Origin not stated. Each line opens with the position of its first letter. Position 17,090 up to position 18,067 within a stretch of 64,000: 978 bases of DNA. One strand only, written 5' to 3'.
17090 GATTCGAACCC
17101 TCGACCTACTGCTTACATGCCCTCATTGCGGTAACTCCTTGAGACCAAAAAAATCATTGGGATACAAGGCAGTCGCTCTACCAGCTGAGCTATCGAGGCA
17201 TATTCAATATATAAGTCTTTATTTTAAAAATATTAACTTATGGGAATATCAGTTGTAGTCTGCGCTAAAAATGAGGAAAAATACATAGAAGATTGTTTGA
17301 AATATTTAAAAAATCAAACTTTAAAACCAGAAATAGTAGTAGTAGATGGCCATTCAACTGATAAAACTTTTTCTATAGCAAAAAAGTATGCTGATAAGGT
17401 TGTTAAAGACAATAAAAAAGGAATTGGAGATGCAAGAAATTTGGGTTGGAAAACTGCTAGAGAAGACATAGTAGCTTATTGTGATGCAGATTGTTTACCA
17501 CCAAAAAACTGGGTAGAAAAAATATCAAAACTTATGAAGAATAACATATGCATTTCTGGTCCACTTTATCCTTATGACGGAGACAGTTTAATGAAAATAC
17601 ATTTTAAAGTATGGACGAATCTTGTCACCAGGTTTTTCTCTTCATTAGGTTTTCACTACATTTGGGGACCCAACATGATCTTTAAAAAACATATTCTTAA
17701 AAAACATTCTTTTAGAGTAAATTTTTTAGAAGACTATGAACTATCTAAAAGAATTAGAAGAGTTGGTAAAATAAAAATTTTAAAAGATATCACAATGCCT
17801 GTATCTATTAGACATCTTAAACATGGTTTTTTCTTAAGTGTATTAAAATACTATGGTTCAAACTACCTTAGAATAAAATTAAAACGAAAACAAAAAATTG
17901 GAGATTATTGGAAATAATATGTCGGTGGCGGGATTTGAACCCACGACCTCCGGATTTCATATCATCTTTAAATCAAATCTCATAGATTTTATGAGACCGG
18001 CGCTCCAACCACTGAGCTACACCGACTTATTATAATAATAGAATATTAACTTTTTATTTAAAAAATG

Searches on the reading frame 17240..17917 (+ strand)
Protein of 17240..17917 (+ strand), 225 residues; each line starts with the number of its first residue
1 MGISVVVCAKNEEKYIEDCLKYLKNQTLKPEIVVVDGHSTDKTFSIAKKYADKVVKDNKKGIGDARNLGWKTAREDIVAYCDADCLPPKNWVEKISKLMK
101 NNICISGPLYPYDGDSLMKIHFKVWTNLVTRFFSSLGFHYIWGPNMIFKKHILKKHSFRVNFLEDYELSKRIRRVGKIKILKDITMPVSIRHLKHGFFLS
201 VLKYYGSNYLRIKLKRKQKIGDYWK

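Call 12: search_protein_families(library=pfam, proteins=[window:17240-17917:+], max_evalue=0.01)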
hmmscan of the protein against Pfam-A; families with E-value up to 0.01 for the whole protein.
window:17240-17917:+ (225 aa): 5 families
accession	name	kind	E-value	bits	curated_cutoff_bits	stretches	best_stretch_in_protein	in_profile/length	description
PF00535.33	Glycos_transf_2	-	5.4e-27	95.2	23.3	1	4-155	1-166/168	Glycosyl transferase family 2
PF10111.15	Glyco_tranf_2_2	-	6e-12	46.1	27.3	1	4-100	1-107/276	Glycosyltransferase like family 2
PF13506.12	Glyco_transf_21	-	5.1e-06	26.5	21.7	1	69-184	25-149/174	Glycosyl transferase family 21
PF13641.12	Glyco_tranf_2_3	-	7.2e-05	23.3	27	1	3-176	3-198/230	Glycosyltransferase like family 2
PF13704.12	Glyco_tranf_2_4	-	0.00016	22.5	27.5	1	10-84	1-81/98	Glycosyl transferase family 2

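Call 14: find_related_loci(query=window:17240-17917:+, collection=genome_contigs, flank=10000)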
Query window:17240-17917:+ (225 aa) in genome_contigs; peptide patterns used: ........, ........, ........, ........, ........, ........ (x = any residue, [..] = any of these).
281 stretches matched a pattern; 111 encode a relative of the query (tblastn E <= 1e-3); the best 80 are kept; 78 distinct loci.
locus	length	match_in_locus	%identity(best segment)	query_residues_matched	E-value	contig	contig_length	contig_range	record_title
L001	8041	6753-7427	88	1-225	2e-135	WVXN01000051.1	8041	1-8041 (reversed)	MAG: Candidatus Aenigmatarchaeota archaeon isolate CS1-C013 C_merged_R1_(paired)_contig_14284, whole genome shotgun sequ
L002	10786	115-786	76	1-224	2e-116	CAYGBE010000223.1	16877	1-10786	MAG TPA_asm: uncultured archaeon isolate ERP108616_co1_335 genome assembly, contig: k119_229354, whole genome shotgun se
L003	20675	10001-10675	67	1-225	4e-106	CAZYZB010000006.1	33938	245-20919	MAG TPA_asm: uncultured archaeon isolate binchicken_co189_409 genome assembly, contig: NODE_957_length_33938_cov_9.63875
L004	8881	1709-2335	36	3-207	6e-28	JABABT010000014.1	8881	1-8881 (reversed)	MAG: Candidatus Aenigmatarchaeota archaeon isolate bin78o c_000001607775, whole genome shotgun sequence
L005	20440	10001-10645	35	3-211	4e-27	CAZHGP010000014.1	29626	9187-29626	MAG TPA_asm: uncultured Nitrososphaeria archaeon isolate SRP104967_co1_8 genome assembly, contig: NODE_498_length_29626_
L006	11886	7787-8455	53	1-223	2e-78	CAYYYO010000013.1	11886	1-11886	MAG TPA_asm: uncultured archaeon isolate binchicken_co256_318 genome assembly, contig: NODE_13778_length_11886_cov_10.13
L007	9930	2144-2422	50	3-95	2e-21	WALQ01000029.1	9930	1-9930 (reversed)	MAG: Candidatus Aenigmatarchaeota archaeon isolate S014_74_esom k151_217083, whole genome shotgun sequence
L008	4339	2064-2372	42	1-102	7e-15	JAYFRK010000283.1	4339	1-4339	MAG: Clostridium sp. isolate CA_81 c_CA_000000010898, whole genome shotgun sequence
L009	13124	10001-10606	31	3-176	9e-15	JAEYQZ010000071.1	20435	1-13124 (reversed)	MAG: Methanobacteriota archaeon isolate OH_CBB_41 k127_1258849, whole genome shotgun sequence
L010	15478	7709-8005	39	3-95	1e-15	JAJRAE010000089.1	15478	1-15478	MAG: Methanobacterium sp. isolate OWC_0004 OWC_0004_k121_3556976, whole genome shotgun sequence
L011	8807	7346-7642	43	3-102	2e-14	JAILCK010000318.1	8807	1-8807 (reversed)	MAG: Lachnospiraceae bacterium isolate RUI583 k141_439239_flag=0_multi=21.0000_len=8807, whole genome shotgun sequence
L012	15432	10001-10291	46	3-100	4e-14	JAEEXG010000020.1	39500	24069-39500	MAG: Lachnospiraceae bacterium isolate Tb.RUG.515 NODE_3421_length_39500_cov_3.865949, whole genome shotgun sequence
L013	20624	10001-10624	26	1-195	4e-14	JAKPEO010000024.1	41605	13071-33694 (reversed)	MAG: bacterium isolate JPMR_maxbin.121 k141_881689, whole genome shotgun sequence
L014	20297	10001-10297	45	3-102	4e-14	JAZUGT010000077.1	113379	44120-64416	MAG: Lachnospiraceae bacterium isolate T1900045283_TH20190053.MAGScoT_cleanbin_000034 SGB_5963_k141_1970544, whole genom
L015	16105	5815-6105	49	3-100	7e-14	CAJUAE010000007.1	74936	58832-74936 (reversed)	MAG TPA_asm: uncultured Lachnospiraceae bacterium isolate MGBC120144 genome assembly, contig: MGBC120144.7, whole genome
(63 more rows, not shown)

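Call 21: search_protein_families(library=pfam, proteins=[L003:9238-9843:-, L003:8802-8990:+, L003:5346-5993:+, L003:5970-6950:-, L001:4971-5666:-, L001:6083-6631:+, L001:4258-4506:-, L003:8051-8353:+, L003:7066-7395:+, L003:7382-7735:+], max_evalue=0.01)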
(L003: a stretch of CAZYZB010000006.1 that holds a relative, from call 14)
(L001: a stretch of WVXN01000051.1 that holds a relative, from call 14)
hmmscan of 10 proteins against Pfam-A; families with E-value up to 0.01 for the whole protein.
L003:9238-9843:- (201 aa): 4 families
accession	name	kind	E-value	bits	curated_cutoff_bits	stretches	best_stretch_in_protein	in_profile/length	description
PF00589.27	Phage_integrase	-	8.3e-05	22.9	27.1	1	30-95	91-157/172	Phage integrase family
PF12773.13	DZR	-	0.0001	22.8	27.3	1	139-159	1-21/45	Double zinc ribbon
PF13240.11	Zn_Ribbon_1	-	0.00027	21.1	25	1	139-160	2-23/23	zinc-ribbon domain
PF17032.10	Zn_ribbon_15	-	0.0069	17.6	28.9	1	136-157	52-73/73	zinc-ribbon family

L003:8802-8990:+ (62 aa): 0 families

L003:5346-5993:+ (215 aa): 2 families
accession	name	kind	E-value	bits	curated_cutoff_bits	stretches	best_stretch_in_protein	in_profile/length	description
PF13263.12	PHP_C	-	9.9e-13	47.9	21.3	1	137-189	2-55/56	PHP-associated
PF02811.25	PHP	-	3.3e-06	28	26.4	1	5-69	1-72/164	PHP domain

L003:5970-6950:- (326 aa): 1 family
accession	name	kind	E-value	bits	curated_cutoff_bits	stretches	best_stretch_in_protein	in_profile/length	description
PF01040.23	UbiA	-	1.4e-13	51.2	34.2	1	39-227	20-217/250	UbiA prenyltransferase family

L001:4971-5666:- (231 aa): 3 families
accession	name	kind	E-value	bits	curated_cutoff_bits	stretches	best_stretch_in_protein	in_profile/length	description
PF01978.25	TrmB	-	2e-15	56.8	25.6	1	12-77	3-68/68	Sugar-specific transcriptional regulator TrmB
PF13551.12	HTH_29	-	0.00027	21.4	28.1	1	21-66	3-46/64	Winged helix-turn helix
PF13412.12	HTH_24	-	0.0045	17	21.9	1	29-59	16-46/48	Winged helix-turn-helix DNA-binding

L001:6083-6631:+ (182 aa): 1 family
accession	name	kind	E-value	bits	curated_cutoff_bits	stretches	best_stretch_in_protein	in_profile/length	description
PF13186.11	SPASM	-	0.0098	16.6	21.5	0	97-149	1-52/67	Iron-sulfur cluster-binding domain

L001:4258-4506:- (82 aa): 1 family
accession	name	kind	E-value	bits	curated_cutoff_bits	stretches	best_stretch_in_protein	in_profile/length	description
PF01191.24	RNA_pol_Rpb5_C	-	8.1e-34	115.7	23.5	1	5-77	1-73/73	RNA polymerase Rpb5, C-terminal domain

L003:8051-8353:+ (100 aa): 0 families

L003:7066-7395:+ (109 aa): 4 families
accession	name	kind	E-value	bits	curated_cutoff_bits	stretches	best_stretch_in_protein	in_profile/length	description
PF00892.27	EamA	-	3.6e-10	40.7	28.2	1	31-108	54-134/135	EamA-like transporter family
PF05653.20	Mg_trans_NIPA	-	1.5e-05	24.8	26.2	1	2-106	5-118/295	Magnesium transporter NIPA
PF10639.15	TMEM234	-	1.9e-05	25.2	30.1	1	22-107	26-112/113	Putative transmembrane family 234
PF06027.18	SLC35F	-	4.4e-05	23.6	21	1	30-107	64-143/299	Solute carrier family 35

L003:7382-7735:+ (117 aa): 1 family
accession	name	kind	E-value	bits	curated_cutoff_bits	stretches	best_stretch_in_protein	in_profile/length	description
PF00892.27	EamA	-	1.7e-05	25.5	28.2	1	15-114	39-134/135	EamA-like transporter family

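Call 26: find_encoding_contigs(protein=window:17240-17917:+, flank=10000, max_places=10)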
Protein window:17240-17917:+ (225 aa): 3 contigs read that carry it; 1 place shown.
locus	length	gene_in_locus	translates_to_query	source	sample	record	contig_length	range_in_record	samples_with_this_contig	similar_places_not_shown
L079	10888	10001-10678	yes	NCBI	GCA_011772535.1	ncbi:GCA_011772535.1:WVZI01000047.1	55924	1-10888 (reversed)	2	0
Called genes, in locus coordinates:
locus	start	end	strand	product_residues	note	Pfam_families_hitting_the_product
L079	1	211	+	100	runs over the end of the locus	-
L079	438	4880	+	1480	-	PF01835:MG2 (faint)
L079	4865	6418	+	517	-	-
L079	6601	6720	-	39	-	-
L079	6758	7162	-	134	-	PF03013:Pyr_excise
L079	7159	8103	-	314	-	PF04463:2-thiour_desulf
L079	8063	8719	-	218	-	-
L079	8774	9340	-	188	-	PF00050:Kazal_1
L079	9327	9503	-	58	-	-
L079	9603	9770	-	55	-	-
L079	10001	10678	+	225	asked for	PF00535:Glycos_transf_2, PF10111:Glyco_tranf_2_2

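Call 30: find_related_loci(query=window:17240-17917:+, collection=metagenome_contigs, flank=10000)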
Query window:17240-17917:+ (225 aa) in metagenome_contigs; peptide patterns used: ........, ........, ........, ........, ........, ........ (x = any residue, [..] = any of these).
570 stretches matched a pattern; 145 encode a relative of the query (tblastn E <= 1e-3); the best 80 are kept; 80 distinct loci.
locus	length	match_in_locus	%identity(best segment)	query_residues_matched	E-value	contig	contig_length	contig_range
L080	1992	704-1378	88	1-225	5e-145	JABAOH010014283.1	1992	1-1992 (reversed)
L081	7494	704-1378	88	1-225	1e-135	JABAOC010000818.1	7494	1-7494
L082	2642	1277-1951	82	1-225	7e-136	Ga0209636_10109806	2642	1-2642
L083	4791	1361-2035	83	1-225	2e-129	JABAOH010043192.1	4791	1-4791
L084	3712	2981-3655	82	1-225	6e-131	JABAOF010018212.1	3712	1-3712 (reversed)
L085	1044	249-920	76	1-224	7e-128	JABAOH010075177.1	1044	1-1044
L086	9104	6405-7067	75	3-223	6e-114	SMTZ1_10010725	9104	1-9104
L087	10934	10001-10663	75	3-223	6e-114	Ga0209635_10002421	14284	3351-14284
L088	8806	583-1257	71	1-225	8e-113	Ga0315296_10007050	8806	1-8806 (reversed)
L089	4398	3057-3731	71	1-225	3e-113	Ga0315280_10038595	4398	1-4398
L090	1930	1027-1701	73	1-225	7e-119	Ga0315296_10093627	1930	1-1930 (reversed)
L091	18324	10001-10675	68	1-225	9e-108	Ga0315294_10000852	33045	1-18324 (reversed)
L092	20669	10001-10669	68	3-225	3e-106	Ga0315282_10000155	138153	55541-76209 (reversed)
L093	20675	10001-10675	67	1-225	6e-106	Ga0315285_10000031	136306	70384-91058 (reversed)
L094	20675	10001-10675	67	1-225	6e-106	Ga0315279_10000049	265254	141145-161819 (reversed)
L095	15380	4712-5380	69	3-225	2e-105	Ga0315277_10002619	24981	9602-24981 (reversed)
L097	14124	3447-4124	66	1-225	4e-105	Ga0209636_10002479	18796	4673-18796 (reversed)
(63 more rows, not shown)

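Call 52: find_homologous_proteins(query=L003:9238-9843:-)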
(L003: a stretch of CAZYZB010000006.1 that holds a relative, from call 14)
Query L003:9238-9843:- (201 aa): 181 proteins with E <= 0.001 among 319 candidates; the best 120 are listed.
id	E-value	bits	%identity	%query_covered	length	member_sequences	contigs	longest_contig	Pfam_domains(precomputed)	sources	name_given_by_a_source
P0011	5.1e-118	409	99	95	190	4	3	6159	PF00589.28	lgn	-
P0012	2.0e-56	208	52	92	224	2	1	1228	PF00589.28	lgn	-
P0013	1.9e-54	202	56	82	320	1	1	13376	PF02686.21,PF00589.28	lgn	-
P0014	5.6e-53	197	51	90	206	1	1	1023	PF00589.28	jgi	-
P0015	5.8e-53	197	55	82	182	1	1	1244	PF00589.28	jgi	jgi:hypothetical protein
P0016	1.9e-51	192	55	76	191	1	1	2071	PF00589.28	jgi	jgi:hypothetical protein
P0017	9.5e-51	190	50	92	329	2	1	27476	PF00589.28,PF22823.3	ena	-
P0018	8.9e-50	187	57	74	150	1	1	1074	-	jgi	jgi:hypothetical protein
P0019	3.1e-48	182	48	92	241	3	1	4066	PF00589.28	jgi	-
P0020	8.5e-48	180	51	90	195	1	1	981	PF00589.28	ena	-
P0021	2.9e-47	179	51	92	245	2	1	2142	PF00589.28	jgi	-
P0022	3.0e-47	179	56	74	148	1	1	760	PF00589.28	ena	-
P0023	9.2e-47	177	54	75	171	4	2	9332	PF00589.28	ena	-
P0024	6.9e-45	171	53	76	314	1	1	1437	PF00589.28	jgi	jgi:site-specific recombinase XerD/ribosomal protein L40E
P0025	7.1e-45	171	49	90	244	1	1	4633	PF00589.28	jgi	jgi:predicted amidophosphoribosyltransferase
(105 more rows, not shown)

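Call 54: find_encoding_contigs(protein=P0013, flank=10000, max_places=2)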
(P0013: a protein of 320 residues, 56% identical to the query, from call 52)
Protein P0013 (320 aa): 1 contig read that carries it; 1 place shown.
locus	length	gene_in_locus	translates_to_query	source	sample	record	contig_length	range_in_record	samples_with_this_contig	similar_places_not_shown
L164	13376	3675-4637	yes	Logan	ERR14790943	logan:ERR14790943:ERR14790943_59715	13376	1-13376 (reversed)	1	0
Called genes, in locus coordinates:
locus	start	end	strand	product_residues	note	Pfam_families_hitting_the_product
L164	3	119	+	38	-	?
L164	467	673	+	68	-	-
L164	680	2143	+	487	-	PF04055:Radical_SAM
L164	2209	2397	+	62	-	-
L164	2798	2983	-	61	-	-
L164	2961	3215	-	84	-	-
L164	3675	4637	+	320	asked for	PF02686:GatC, PF00589:Phage_integrase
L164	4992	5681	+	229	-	-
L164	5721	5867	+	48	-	-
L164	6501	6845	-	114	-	-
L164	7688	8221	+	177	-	PF23023:Anti-Pycsar_Apyc1, PF00753:Lactamase_B, PF12706:Lactamase_B_2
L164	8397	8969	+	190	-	-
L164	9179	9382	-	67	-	-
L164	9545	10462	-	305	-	PF02007:MtrH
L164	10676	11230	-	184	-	-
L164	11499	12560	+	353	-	PF18093:Trm5_N, PF25133:TYW2_N_2, PF02005:TRM, PF02475:TRM5-TYW2_MTfase, PF03602:Cons_hypoth95, PF05175:MTS (weak), PF06325:PrmA (weak), PF09445:Methyltransf_15 (weak)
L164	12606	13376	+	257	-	?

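Call 55: find_encoding_contigs(protein=P0017, flank=10000, max_places=2)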
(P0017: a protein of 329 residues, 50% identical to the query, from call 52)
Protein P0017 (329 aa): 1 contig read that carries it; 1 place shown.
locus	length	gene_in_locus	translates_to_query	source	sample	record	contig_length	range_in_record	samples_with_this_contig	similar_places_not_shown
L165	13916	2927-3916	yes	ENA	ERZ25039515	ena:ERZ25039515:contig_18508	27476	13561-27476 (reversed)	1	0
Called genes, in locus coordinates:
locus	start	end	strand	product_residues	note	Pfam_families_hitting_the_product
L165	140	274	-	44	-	-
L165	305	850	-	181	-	PF01867:Cas_Cas1 (weak)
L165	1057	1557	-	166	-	-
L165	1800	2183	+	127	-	-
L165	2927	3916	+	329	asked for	PF00589:Phage_integrase, PF22823:MrpR_C_cat (weak)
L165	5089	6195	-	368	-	PF14681:UPRTase (weak)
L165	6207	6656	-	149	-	-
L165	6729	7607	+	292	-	-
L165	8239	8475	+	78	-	-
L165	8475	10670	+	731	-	PF02933:CDC48_2, PF02367:TsaE (faint), PF13191:AAA_16 (faint), PF00004:AAA, PF00910:RNA_helicase (faint), PF07728:AAA_5 (faint), PF17862:AAA_lid_3, PF00004:AAA, +4 more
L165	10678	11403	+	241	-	PF07998:Peptidase_M54 (weak)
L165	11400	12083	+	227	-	PF01428:zf-AN1 (weak)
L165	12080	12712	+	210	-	-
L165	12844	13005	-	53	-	-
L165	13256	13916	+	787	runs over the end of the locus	PF01935:DUF87 (weak), PF05872:HerA_C (faint), PF13401:AAA_22 (faint)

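Call 57: search_protein_families(library=pfam, proteins=[L082:164-1144:-, L084:2252-2815:-, L084:1625-2191:-, L084:678-1304:-, L091:8765-9304:-, L091:7853-8611:+, L095:4147-4371:+, L086:3656-4915:-, L097:2972-3289:-, L086:3251-3601:+], max_evalue=0.01)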
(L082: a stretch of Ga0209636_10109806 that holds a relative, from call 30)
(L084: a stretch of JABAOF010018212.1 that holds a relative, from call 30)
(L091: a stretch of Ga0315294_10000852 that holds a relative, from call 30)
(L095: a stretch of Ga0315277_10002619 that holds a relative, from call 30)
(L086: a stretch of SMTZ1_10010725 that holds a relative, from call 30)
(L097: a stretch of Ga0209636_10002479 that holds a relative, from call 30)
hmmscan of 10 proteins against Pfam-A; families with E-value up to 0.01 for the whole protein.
L082:164-1144:- (326 aa): 4 families
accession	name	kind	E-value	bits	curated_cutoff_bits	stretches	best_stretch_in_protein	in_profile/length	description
PF13601.12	HTH_34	-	7e-06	26.6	27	0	157-195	4-42/80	Winged helix DNA-binding domain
PF02002.24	TFIIE_alpha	-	2e-05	24.9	22.9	1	143-198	3-58/105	TFIIE alpha subunit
PF13412.12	HTH_24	-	2.7e-05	24.1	21.9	0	156-193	6-43/48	Winged helix-turn-helix DNA-binding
PF01047.28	MarR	-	0.00035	20.9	24.6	0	153-197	3-47/59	MarR family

L084:2252-2815:- (187 aa): 0 families

L084:1625-2191:- (188 aa): 5 families
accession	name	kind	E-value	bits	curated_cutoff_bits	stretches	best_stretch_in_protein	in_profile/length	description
PF13847.12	Methyltransf_31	-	4.1e-10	39.9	27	1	57-173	2-113/145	Methyltransferase domain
PF13649.12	Methyltransf_25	-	6.7e-08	33.6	27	1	63-161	2-93/97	Methyltransferase domain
PF10017.15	Methyltransf_33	-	1.7e-06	27.7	23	1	46-169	48-175/304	Histidine-specific methyltransferase, SAM-dependent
PF01795.25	Methyltransf_5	-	2e-06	27.9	27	1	49-130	11-91/309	MraW methylase family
PF08241.18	Methyltransf_11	-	7.5e-05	23.7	21.2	1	64-122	2-57/95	Methyltransferase domain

L084:678-1304:- (208 aa): 5 families
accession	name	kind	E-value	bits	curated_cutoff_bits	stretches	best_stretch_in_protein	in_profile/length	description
PF25051.1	WHD_MCM8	-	0.00011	22.6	26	1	34-68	39-73/80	MCM8 winged helix domain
PF25212.1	HVO_A0114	-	0.00033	20.8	27.6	1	8-69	14-72/84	HVO_A0114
PF14394.12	DUF4423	-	0.0037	17.5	30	1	33-71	36-75/165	Domain of unknown function (DUF4423)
PF24406.1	nSTAND_NTPase4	-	0.0059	17.1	27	1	31-69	8-44/58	Novel STAND NTPase 4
PF10557.15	Cullin_Nedd8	-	0.0078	16.7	36.9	0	29-61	23-55/63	Cullin protein neddylation domain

L091:8765-9304:- (179 aa): 2 families
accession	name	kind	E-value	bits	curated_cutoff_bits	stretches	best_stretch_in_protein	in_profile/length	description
PF00352.27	TBP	-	8.1e-65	215.1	22.9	2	5-85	2-84/85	Transcription factor TFIID (or TATA-binding protein, TBP)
PF11858.14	DUF3378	-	0.0041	17.7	27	0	24-68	13-56/76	Domain of unknown function (DUF3378)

L091:7853-8611:+ (252 aa): 1 family
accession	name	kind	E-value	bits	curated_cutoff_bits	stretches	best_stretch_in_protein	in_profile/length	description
PF00459.30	Inositol_P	-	1.2e-63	215.6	27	1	5-250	7-264/271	Inositol monophosphatase family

L095:4147-4371:+ (74 aa): 0 families

L086:3656-4915:- (419 aa): 2 families
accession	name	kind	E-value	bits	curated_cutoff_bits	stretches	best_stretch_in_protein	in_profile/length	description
PF00069.31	Pkinase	-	1.4e-11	44.7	31.7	1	158-377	4-211/263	Protein kinase domain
PF03109.22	ABC1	-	0.0035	17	22.9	1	242-316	146-219/244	ABC1 atypical kinase-like domain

L097:2972-3289:- (105 aa): 7 families
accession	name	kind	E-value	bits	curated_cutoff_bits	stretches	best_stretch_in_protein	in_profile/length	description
PF03107.22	C1_2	-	2.9e-06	27.9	26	1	72-105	13-45/48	C1 domain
PF17026.10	zf-RRPl_C4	-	0.00045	20.8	28.9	1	77-105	2-30/108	Putative ribonucleoprotein zinc-finger pf C4 type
PF14768.12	RPA_interact_C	-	0.00062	20.7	25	0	79-104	2-26/80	Replication protein A interacting C-terminal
PF14446.12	Prok-RING_1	-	0.0015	18.9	29.1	0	29-52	4-27/54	Prokaryotic RING finger family 1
PF00130.28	C1_1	-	0.0015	18.7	26.5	0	74-105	9-40/53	Phorbol esters/diacylglycerol binding domain (C1 domain)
PF03660.19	PHF5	-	0.0018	18.9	26.7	0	29-54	27-52/104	PHF5-like protein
PF00628.35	PHD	-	0.004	17.6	24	0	79-105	1-25/47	PHD-finger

L086:3251-3601:+ (116 aa): 0 families

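Call 60: find_related_loci(query=L084:2252-2815:-, collection=viral_contigs, flank=8000)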
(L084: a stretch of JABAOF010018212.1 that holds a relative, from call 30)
Query L084:2252-2815:- (187 aa) in viral_contigs; peptide patterns used: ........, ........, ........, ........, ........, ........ (x = any residue, [..] = any of these).
6 stretches matched a pattern, but none encodes a relative of the query by tblastn (E <= 1e-3).

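Call 97: search_solved_structures(query=L084:2252-2815:-, max_evalue=5)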
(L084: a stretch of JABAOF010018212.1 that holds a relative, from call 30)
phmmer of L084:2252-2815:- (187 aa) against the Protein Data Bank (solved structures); distinct sequences matched with E-value up to 5: 0.

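Call 98: search_protein_families(library=phrogs, proteins=[L084:2252-2815:-, L082:164-1144:-, L084:678-1304:-, L095:4147-4371:+], max_evalue=0.05)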
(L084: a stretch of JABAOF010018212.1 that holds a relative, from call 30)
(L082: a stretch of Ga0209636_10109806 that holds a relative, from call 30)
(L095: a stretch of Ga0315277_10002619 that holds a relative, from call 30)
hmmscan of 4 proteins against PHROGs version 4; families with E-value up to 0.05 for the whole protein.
L084:2252-2815:- (187 aa): 0 families

L082:164-1144:- (326 aa): 3 families
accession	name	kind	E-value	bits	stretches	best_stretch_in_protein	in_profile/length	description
phrog_142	-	moron, auxiliary metabolic gene and host takeover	0.0086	17.2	0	153-201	12-60/116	Ren-like exclusion protein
phrog_28846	-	unknown function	0.034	15.2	0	78-140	24-85/136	-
phrog_30843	-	unknown function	0.048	15.2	0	182-255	34-105/133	-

L084:678-1304:- (208 aa): 2 families
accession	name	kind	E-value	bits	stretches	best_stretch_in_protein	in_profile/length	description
phrog_5978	-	unknown function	0.0083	16.2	1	3-79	285-355/364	-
phrog_12156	-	DNA, RNA and nucleotide metabolism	0.028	14.1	1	7-69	412-473/485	DNA helicase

L095:4147-4371:+ (74 aa): 1 family
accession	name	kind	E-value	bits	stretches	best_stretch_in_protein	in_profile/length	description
phrog_12891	-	unknown function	0.028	15.7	1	4-41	3-39/65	-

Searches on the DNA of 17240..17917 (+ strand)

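Call 15: search_rna_families(sources=[L001, L002, L003, L006], threshold=gathering)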
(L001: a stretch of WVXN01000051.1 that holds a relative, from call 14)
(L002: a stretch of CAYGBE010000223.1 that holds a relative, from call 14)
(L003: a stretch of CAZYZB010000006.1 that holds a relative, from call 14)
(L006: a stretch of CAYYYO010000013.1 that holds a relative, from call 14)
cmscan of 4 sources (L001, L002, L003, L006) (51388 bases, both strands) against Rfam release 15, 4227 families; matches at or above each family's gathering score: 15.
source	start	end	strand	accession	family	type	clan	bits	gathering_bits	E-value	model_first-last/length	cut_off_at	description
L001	6640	6712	-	RF00005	tRNA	Gene; tRNA;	CL00001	75.5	29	7.8e-15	1-71/71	no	tRNA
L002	1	73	-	RF00005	tRNA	Gene; tRNA;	CL00001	73.3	29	3e-14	1-71/71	no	tRNA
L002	1195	1310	-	RF00001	5S_rRNA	Gene; rRNA;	CL00113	64.6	38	2.1e-11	1-120/120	no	5S ribosomal RNA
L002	1064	1135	-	RF00005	tRNA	Gene; tRNA;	CL00001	64.4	29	8.9e-12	1-71/71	no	tRNA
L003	12473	12580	-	RF00005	tRNA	Gene; tRNA;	CL00001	63.9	29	1.2e-11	1-71/71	no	tRNA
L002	792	898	-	RF00005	tRNA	Gene; tRNA;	CL00001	63.4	29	1.6e-11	1-71/71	no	tRNA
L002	945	1060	-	RF00005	tRNA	Gene; tRNA;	CL00001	62.4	29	3e-11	1-71/71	no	tRNA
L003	15153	15268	-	RF00001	5S_rRNA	Gene; rRNA;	CL00113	61.6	38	1.4e-10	1-120/120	no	5S ribosomal RNA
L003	14374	14444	-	RF00005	tRNA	Gene; tRNA;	CL00001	61.5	29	5.5e-11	1-71/71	no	tRNA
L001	7433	7538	-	RF00005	tRNA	Gene; tRNA;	CL00001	59.1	29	2.5e-10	1-71/71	no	tRNA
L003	9873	9960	-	RF00005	tRNA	Gene; tRNA;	CL00001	55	29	3.3e-09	1-71/71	no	tRNA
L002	1775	1887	-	RF00005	tRNA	Gene; tRNA;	CL00001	54.4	29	5.1e-09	1-71/71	no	tRNA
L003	16727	16842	-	RF00005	tRNA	Gene; tRNA;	CL00001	54.2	29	5.6e-09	1-71/71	no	tRNA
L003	13961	14096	-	RF00005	tRNA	Gene; tRNA;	CL00001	53.1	29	1.1e-08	1-71/71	no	tRNA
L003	3473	3578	-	RF00005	tRNA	Gene; tRNA;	CL00001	43.7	29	4.3e-06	1-71/71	no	tRNA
